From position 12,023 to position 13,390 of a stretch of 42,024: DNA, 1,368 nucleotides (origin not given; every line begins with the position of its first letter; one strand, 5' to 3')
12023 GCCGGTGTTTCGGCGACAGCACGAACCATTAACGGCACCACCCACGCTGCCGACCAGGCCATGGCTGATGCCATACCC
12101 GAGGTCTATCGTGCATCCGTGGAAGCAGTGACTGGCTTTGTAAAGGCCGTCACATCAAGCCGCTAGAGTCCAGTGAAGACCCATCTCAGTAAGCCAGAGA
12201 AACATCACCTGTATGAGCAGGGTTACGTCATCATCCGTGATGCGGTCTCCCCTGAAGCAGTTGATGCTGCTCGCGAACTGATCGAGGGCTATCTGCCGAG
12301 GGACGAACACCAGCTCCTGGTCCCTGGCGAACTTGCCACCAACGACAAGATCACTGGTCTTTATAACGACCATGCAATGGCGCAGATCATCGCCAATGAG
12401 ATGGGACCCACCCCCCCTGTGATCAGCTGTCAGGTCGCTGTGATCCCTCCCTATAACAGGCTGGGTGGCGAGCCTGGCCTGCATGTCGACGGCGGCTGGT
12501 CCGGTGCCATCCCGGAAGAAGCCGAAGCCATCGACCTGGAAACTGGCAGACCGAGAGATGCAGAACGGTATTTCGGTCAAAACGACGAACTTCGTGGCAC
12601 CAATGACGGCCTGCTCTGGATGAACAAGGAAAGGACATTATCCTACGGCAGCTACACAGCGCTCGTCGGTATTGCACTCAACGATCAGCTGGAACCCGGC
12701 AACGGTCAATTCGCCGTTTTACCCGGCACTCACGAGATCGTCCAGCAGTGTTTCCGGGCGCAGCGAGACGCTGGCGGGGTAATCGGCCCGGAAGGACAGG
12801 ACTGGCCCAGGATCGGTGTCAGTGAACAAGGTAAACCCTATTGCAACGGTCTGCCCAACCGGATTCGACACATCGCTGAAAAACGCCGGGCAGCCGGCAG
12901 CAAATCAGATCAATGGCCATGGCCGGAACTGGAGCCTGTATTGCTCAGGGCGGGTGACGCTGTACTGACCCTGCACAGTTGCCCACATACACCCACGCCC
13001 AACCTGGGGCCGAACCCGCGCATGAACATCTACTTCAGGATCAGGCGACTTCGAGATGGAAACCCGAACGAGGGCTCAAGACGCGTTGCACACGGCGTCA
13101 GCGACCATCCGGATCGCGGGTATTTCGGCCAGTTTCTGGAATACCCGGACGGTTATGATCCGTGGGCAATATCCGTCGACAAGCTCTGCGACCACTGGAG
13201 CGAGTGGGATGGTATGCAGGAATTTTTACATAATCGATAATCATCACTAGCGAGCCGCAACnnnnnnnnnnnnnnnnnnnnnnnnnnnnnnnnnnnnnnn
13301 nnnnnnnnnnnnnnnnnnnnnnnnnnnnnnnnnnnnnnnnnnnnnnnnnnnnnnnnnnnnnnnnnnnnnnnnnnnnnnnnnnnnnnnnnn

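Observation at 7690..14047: Translationally coupled six-gene operon matching no onium-compound pathway I know: di-iron membrane hydroxylase, BCCT, SDR, HSL esterase, PhyH dioxygenase, crotonase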

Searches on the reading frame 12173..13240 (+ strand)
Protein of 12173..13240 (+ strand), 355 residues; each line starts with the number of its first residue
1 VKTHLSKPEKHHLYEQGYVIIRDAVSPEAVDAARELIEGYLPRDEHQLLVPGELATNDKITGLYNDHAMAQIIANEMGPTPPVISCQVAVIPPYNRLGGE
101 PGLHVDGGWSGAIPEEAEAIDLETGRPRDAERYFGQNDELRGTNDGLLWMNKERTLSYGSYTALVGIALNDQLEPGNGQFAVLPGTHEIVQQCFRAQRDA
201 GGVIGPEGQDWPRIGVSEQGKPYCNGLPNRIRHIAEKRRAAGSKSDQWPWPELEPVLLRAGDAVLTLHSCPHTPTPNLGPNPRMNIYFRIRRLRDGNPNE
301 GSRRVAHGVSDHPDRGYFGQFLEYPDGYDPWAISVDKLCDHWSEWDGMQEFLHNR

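Call 3: search_protein_families(library=pfam, proteins=[window:12173-13240:+])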
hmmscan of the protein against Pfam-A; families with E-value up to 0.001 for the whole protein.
window:12173-13240:+ (355 aa): 1 family
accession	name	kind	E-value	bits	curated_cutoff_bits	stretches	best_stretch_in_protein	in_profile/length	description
PF05721.19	PhyH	-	8.5e-08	33.2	22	0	165-284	129-212/213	Phytanoyl-CoA dioxygenase (PhyH)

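Call 4: search_protein_families(library=ncbifam, proteins=[window:12173-13240:+])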
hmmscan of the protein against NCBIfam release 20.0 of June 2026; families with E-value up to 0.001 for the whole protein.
window:12173-13240:+ (355 aa): 0 families

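Call 9: find_encoding_contigs(protein=window:12173-13240:+, flank=10000, max_places=6)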
Protein window:12173-13240:+ (355 aa): 15 contigs read that carry it; 6 places shown.
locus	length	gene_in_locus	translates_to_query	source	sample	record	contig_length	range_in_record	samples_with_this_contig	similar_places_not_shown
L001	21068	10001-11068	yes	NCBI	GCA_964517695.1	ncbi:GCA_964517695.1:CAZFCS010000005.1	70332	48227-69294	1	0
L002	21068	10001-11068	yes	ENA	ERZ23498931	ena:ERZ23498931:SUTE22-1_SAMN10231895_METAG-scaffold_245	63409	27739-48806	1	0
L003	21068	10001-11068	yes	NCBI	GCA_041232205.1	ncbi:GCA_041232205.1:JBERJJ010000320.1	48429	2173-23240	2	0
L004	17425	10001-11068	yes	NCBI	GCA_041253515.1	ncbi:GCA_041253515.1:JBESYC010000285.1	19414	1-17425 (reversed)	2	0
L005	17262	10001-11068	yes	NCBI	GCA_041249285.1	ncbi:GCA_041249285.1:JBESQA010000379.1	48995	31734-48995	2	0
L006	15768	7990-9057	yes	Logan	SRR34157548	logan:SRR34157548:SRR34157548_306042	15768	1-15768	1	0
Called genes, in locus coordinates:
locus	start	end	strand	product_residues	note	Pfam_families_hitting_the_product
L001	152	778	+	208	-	PF00440:TetR_N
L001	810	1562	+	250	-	PF02668:TauD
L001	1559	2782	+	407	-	PF00174:Oxidored_molyb, PF03404:Mo-co_dimer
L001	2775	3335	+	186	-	PF00034:Cytochrom_C, PF13442:Cytochrome_CBB3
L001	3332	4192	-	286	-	PF05721:PhyH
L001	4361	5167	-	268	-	PF00106:adh_short, PF23441:SDR (faint), PF01370:Epimerase, PF13561:adh_short_C2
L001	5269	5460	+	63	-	-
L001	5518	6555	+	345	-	PF04116:FA_hydroxylase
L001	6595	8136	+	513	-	PF02028:BCCT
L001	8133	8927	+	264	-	PF23441:SDR, PF00106:adh_short, PF08659:KR, PF13561:adh_short_C2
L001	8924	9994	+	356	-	PF20434:BD-FAE, PF07859:Abhydrolase_3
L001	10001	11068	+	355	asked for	PF05721:PhyH (faint)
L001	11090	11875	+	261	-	PF00378:ECH_1, PF16113:ECH_2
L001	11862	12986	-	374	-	PF02028:BCCT (weak)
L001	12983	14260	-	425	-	PF07690:MFS_1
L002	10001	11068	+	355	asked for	PF05721:PhyH (faint)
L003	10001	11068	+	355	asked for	PF05721:PhyH (faint)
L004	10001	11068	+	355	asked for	PF05721:PhyH (faint)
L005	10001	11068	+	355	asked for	PF05721:PhyH (faint)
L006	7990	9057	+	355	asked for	PF05721:PhyH (faint)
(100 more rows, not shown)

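Call 11: find_homologous_proteins(query=window:12173-13240:+)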
Query window:12173-13240:+ (355 aa): 327 proteins with E <= 0.001 among 8000 candidates; the best 120 are listed.
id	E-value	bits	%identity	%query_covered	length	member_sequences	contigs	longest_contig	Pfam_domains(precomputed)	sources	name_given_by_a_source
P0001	1.1e-247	840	99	100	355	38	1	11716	PF05721.20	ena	-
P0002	7.4e-210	715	81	100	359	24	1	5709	PF05721.20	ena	-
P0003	1.0e-207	708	82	99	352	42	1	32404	PF05721.20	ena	-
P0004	1.2e-204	698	79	100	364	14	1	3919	-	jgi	-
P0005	1.3e-203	694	80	99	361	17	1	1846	PF05721.20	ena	-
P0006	2.4e-201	687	79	99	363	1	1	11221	PF05721.20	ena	-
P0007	2.2e-200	684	79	99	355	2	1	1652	-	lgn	-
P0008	1.7e-198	678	77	99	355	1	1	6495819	-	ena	-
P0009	9.6e-184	629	73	99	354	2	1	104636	-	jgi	jgi:hypothetical protein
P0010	1.8e-182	625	72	99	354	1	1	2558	-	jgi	jgi:hypothetical protein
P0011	4.5e-181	620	74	99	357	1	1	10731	PF05721.20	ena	-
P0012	9.4e-180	616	71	100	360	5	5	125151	-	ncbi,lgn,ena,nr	ncbi:MAG: hypothetical protein JJ921_18710 [Pseudomonadales bacterium]|nr:hypothetical protein [Pseu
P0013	1.6e-177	609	70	100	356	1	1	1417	PF05721.20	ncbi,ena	-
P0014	2.0e-177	608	71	99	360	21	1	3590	-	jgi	jgi:hypothetical protein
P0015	6.7e-177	606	70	100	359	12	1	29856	-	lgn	-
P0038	6.6e-158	544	65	98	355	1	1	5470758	-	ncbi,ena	-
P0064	2.1e-150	519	63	98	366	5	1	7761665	PF05721.20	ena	-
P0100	1.0e-146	507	62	96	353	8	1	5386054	PF05721.20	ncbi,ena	-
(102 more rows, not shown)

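Call 12: find_encoding_contigs(protein=P0038, flank=10000, max_places=2)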
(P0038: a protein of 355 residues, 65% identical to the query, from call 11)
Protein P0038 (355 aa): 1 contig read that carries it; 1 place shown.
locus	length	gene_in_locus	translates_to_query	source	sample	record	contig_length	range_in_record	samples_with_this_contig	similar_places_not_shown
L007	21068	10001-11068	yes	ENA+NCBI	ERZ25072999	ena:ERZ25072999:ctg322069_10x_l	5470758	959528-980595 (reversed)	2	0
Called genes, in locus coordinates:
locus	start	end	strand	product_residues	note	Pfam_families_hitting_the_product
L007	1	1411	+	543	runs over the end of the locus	PF13555:AAA_29 (faint), PF20703:nSTAND1 (faint), PF00005:ABC_tran, PF02463:SMC_N (weak), PF13191:AAA_16 (faint), PF13304:AAA_21 (faint), PF00005:ABC_tran, PF02463:SMC_N (weak), +2 more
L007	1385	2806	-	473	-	PF01926:MMR_HSR1, PF02421:FeoB_N (faint), PF11981:DUF3482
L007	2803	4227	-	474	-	PF11067:DUF2868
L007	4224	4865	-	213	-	PF08241:Methyltransf_11 (weak)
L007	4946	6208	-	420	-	PF02771:Acyl-CoA_dh_N, PF02770:Acyl-CoA_dh_M, PF00441:Acyl-CoA_dh_1, PF08028:Acyl-CoA_dh_2 (weak)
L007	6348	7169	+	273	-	PF03372:Exo_endo_phos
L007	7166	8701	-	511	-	PF13442:Cytochrome_CBB3, PF07995:GSDH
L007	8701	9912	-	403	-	PF02771:Acyl-CoA_dh_N, PF02770:Acyl-CoA_dh_M, PF00441:Acyl-CoA_dh_1, PF08028:Acyl-CoA_dh_2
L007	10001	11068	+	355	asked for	-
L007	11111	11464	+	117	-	PF03817:MadL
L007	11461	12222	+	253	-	PF03818:MadM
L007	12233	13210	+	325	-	PF04116:FA_hydroxylase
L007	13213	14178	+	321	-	PF05154:TM2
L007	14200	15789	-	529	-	PF02776:TPP_enzyme_N, PF02775:TPP_enzyme_C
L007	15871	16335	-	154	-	PF00376:MerR, PF12728:HTH_17 (faint), PF13411:MerR_1, PF09278:MerR-DNA-bind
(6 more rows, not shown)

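Call 13: find_encoding_contigs(protein=P0064, flank=10000, max_places=2)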
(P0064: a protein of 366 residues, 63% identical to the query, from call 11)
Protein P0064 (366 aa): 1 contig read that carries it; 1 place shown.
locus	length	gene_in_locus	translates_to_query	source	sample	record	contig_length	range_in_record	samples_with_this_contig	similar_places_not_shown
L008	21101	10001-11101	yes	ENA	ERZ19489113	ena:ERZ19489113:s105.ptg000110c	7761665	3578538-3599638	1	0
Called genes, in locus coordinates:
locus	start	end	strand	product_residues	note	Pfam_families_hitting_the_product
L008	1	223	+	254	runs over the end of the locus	PF00106:adh_short, PF08659:KR, PF13561:adh_short_C2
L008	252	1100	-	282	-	PF00528:BPD_transp_1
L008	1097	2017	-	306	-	PF00528:BPD_transp_1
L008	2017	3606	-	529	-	PF00496:SBP_bac_5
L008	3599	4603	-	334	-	PF00144:Beta-lactamase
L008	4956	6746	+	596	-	PF00005:ABC_tran, PF02463:SMC_N (faint)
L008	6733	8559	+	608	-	PF00005:ABC_tran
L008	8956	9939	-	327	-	PF14027:Questin_oxidase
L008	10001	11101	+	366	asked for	PF05721:PhyH (faint)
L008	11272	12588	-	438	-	PF02463:SMC_N (weak), PF13304:AAA_21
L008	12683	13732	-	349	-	-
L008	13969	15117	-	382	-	PF00348:polyprenyl_synt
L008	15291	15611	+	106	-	PF00829:Ribosomal_L21p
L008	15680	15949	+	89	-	PF01016:Ribosomal_L27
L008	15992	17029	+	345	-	PF01018:GTP1_OBG, PF01926:MMR_HSR1, PF02421:FeoB_N (weak)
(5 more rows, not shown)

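Call 14: find_encoding_contigs(protein=P0100, flank=10000, max_places=2)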
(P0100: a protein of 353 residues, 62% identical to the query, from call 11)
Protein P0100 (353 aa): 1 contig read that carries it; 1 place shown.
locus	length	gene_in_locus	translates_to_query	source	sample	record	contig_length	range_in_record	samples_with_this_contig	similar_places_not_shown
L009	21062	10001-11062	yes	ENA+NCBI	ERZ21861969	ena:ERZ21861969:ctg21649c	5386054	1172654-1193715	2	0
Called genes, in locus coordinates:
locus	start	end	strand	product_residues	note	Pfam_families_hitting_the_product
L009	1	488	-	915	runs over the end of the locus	PF13510:Fer2_4, PF10588:NADH-G_4Fe-4S_3, PF22117:Fer4_Nqo3, PF04879:Molybdop_Fe4S4, PF00384:Molybdopterin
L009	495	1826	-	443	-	PF01512:Complex1_51K, PF10531:SLBB, PF22461:SLBB_2 (weak), PF10589:NADH_4Fe-4S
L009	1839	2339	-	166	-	PF01257:2Fe-2S_thioredx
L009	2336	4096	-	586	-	PF00329:Complex1_30kDa, PF00346:Complex1_49kDa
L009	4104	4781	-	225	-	PF01058:Oxidored_q6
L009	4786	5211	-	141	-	PF00507:Oxidored_q4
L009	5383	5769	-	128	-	PF01850:PIN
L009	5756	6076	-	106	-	-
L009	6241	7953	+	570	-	PF12228:DUF3604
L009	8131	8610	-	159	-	PF13380:CoA_binding_2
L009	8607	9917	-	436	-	PF01053:Cys_Met_Meta_PP, PF00155:Aminotran_1_2 (weak), PF00266:Aminotran_5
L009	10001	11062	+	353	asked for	PF05721:PhyH (faint)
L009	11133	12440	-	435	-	PF24696:UGSC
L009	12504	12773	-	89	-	PF24696:UGSC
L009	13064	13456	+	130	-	PF07045:DUF1330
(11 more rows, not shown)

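Call 16: find_related_loci(query=A1, collection=genome_contigs, flank=10000)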
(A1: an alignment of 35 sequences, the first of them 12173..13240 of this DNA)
Query A1 (355 aa) in genome_contigs; peptide patterns used: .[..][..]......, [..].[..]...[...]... (x = any residue, [..] = any of these).
311 stretches matched a pattern; 221 encode a relative of the query (tblastn E <= 1e-3); the best 80 are kept; 80 distinct loci.
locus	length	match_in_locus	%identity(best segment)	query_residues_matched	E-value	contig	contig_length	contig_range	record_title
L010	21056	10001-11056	81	1-352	0e+0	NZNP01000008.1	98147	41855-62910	MAG: Gammaproteobacteria bacterium isolate EAC81 87528, whole genome shotgun sequence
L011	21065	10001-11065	71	1-355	1e-178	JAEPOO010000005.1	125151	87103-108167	MAG: Pseudomonadales bacterium isolate HXMU1422-5 NODE_5_length_125151_cov_17.290804, whole genome shotgun sequence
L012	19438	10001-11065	72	1-355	1e-174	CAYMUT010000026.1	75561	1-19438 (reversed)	MAG TPA_asm: uncultured Pseudomonadales bacterium isolate binchicken_co141_228 genome assembly, contig: NODE_1275_length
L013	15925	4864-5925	70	1-355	6e-173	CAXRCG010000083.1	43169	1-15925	MAG: Pseudomonadales bacterium isolate YZ09aD_8.18 genome assembly, contig: k141_668929, whole genome shotgun sequence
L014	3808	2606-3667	69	1-355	1e-179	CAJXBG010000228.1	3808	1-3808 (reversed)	MAG TPA_asm: uncultured Gammaproteobacteria bacterium isolate ERR598994_bin.48_MetaBAT_v2.12.1_MAG genome assembly, cont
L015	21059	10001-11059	70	1-353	5e-172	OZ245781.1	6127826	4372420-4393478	MAG: Candidatus Azotimanducaceae bacterium isolate ee133b0e-766d-4243-80f2-55148af4c7a9 genome assembly, chromosome: 1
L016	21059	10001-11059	69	1-353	1e-171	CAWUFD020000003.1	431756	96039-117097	MAG: Pseudomonadales bacterium isolate a5b09183-038c-4ea7-a571-1a67d60ba8fc genome assembly, contig: contig_3, whole gen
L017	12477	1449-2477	72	9-351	1e-171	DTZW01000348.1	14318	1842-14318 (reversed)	MAG TPA_asm: Gammaproteobacteria bacterium isolate UWMA-0258 NODE_5591_length_14318_cov_0.541037, whole genome shotgun s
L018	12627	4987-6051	68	1-355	3e-171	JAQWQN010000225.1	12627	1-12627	MAG: Pseudomonadales bacterium isolate cluster2_bin.253 k141_1795917, whole genome shotgun sequence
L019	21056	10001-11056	69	1-352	2e-170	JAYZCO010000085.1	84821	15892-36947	MAG: Pseudomonadota bacterium isolate XB_MAG1231 DB_MAG1231_0085, whole genome shotgun sequence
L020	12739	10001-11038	70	9-354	7e-170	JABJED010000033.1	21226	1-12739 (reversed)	MAG: Gammaproteobacteria bacterium isolate SI073_bin94 k141_69810, whole genome shotgun sequence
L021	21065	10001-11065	68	1-355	2e-167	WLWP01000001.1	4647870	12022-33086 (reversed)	MAG: Pseudomonadales bacterium isolate MH-Pat-SR_autometa_3-0 NODE_1_length_4647870_cov_14.966289, whole genome shotgun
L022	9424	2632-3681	65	1-350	4e-163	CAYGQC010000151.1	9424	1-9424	MAG TPA_asm: uncultured Pseudomonadales bacterium isolate ERP117304_co3_258 genome assembly, contig: NODE_10324_length_9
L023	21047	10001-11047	65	1-349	2e-157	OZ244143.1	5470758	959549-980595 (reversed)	MAG: Candidatus Azotimanducaceae bacterium isolate 8854cfa6-578e-4d3d-b270-7471243f906c genome assembly, chromosome: 1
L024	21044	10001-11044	65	5-352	2e-155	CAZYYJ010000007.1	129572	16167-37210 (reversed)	MAG TPA_asm: uncultured Pseudomonadales bacterium isolate SRP135972_co1_55 genome assembly, contig: NODE_21_length_12957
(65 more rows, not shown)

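Call 25: search_solved_structures(query=A1, max_evalue=1)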
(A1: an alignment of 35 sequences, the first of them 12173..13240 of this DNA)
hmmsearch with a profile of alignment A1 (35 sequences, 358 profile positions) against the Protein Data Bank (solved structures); distinct sequences matched with E-value up to 1: 1.
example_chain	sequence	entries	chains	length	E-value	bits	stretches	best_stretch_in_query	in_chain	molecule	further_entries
5epa_A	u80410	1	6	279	0.14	14.1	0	243-286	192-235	SnoK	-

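Call 44: predict_structure(alignment_id=A1)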
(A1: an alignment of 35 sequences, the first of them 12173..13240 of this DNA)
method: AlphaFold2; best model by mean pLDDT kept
length: 355 residues; sequences in the alignment: 35
mean_pLDDT: 85.2   pTM: 0.87
mean pLDDT of the five models: 85.2, 84.1, 83.4, 83.4, 83.1
residues with pLDDT >= 90: 163; 70-90: 147; 50-70: 39; < 50: 6
segments of 3 or more residues with pLDDT < 50: 304-306, 308-310
pLDDT, mean of each block of 10 residues (from residue 1): 94 97 97 92 66 86 95 94 84 82 75 89 87 80 63 75 90 91 96 93 87 82 84 94 92 96 95 90 90 82 49 55 82 87 92 85
secondary structure, 60 per line:
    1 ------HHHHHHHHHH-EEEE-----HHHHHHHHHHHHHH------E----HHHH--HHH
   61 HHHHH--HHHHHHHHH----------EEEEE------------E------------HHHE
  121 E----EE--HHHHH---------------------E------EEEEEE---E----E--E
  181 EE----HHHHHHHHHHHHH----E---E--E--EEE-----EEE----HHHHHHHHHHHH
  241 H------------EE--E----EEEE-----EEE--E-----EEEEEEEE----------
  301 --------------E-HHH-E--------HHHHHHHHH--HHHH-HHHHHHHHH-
elements in order: H7-16 E18-21 H27-40 H52-55 H58-65 H68-76 E87-91 H130-134 E163-168 E180-182 H187-199 E214-216 E222-224 H229-241 E263-266 E272-274 E283-290 H330-338 H341-344 H346-354

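Call 47: fold_search(model_id=the predicted structure, library=pdb)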
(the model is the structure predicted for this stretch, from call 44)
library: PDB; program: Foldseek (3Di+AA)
matches with E <= 10: 1560; with E <= 0.001: 354
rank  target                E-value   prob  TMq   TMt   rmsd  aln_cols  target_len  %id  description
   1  2fcu_A                4.8e-12  1.00  0.40  0.44  10.7       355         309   14  SyrB2 with alpha-ketoglutarate (released 2006-03-21)
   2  2fct_A                1.7e-11  1.00  0.36  0.41   9.9       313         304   15  SyrB2 with Fe(II), chloride, and alpha-ketoglutarate (released 2006-03-21)
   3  2fct_B                3.2e-11  1.00  0.40  0.46   9.0       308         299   16  SyrB2 with Fe(II), chloride, and alpha-ketoglutarate (released 2006-03-21)
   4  2fcu_B                5.9e-11  1.00  0.37  0.43  10.2       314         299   14  SyrB2 with alpha-ketoglutarate (released 2006-03-21)
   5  6s0t_D                1.4e-10  1.00  0.40  0.50   7.0       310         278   15  The crystal structure of kanamycin B dioxygenase (KanJ) from Streptomyces kanamyceticus in complex with nickel, sulfat (released 2020-07-08)
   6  4xcb_D                1.7e-10  1.00  0.45  0.61   9.5       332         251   15  Crystal Structure of HygX from Streptomyces hygroscopicus with nickel, 2-oxoglutarate, and hygromycin B bound (released 2015-08-05)
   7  4xca_A                1.7e-10  1.00  0.41  0.54   9.5       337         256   14  Crystal Structure of HygX from Streptomyces hygroscopicus with nickel and 2-oxoglutarate bound (released 2015-08-05)
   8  4xca_C                1.8e-10  1.00  0.42  0.57   9.4       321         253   14  Crystal Structure of HygX from Streptomyces hygroscopicus with nickel and 2-oxoglutarate bound (released 2015-08-05)
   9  6s0s_E                2.4e-10  1.00  0.41  0.51   7.0       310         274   15  The crystal structure of kanamycin B dioxygenase (KanJ) from Streptomyces kanamyceticus in complex with nickel, ribost (released 2020-07-08)
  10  7cl3_B                3.0e-10  1.00  0.41  0.50   6.9       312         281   15  The crystal structure of KanJ in complex with kanamycin B (released 2021-01-13)
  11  6s0s_C                3.0e-10  1.00  0.40  0.50   7.0       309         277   15  The crystal structure of kanamycin B dioxygenase (KanJ) from Streptomyces kanamyceticus in complex with nickel, ribost (released 2020-07-08)
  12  4xc9_A                3.2e-10  1.00  0.44  0.61   9.8       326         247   15  Crystal Structure of apo HygX from Streptomyces hygroscopicus (released 2015-08-05)
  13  4xca_D                3.2e-10  1.00  0.41  0.54  10.0       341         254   16  Crystal Structure of HygX from Streptomyces hygroscopicus with nickel and 2-oxoglutarate bound (released 2015-08-05)
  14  4xcb_B                3.5e-10  1.00  0.46  0.60   9.6       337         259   16  Crystal Structure of HygX from Streptomyces hygroscopicus with nickel, 2-oxoglutarate, and hygromycin B bound (released 2015-08-05)
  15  4xc9_D                4.2e-10  1.00  0.39  0.54  10.6       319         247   17  Crystal Structure of apo HygX from Streptomyces hygroscopicus (released 2015-08-05)
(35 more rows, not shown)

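Call 75: find_encoding_contigs(protein=P0003, flank=10000, max_places=2)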
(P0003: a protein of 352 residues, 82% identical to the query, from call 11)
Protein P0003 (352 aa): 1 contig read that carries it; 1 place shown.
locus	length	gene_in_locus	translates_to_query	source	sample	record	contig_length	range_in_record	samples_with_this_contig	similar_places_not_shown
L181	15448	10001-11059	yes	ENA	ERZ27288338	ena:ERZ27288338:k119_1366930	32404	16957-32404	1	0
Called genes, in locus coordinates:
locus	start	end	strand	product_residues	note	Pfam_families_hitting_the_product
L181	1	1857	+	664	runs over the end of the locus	PF00289:Biotin_carb_N, PF02222:ATP-grasp (weak), PF02786:CPSase_L_D2, PF07478:Dala_Dala_lig_C, PF02785:Biotin_carb_C, PF00364:Biotin_lipoyl, PF25917:BSH_RND (weak)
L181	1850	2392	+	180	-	-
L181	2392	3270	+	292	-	PF04116:FA_hydroxylase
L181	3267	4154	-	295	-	PF00892:EamA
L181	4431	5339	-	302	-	PF05721:PhyH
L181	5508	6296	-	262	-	PF00106:adh_short, PF01370:Epimerase (weak), PF13561:adh_short_C2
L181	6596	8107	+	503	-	PF02028:BCCT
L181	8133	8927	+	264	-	PF23441:SDR, PF00106:adh_short, PF08659:KR, PF13561:adh_short_C2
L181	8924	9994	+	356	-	PF20434:BD-FAE, PF07859:Abhydrolase_3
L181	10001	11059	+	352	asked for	PF05721:PhyH (faint)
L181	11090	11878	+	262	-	PF00378:ECH_1, PF16113:ECH_2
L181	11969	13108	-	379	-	PF07690:MFS_1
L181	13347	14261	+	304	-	PF05853:BKACE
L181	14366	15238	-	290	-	PF01497:Peripla_BP_2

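Call 87: search_dna_similar(query=window:12173-13240:+, collection=plasmids, mode=protein, max_rows=10)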
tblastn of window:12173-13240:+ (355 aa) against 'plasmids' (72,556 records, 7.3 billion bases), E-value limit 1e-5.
No match.
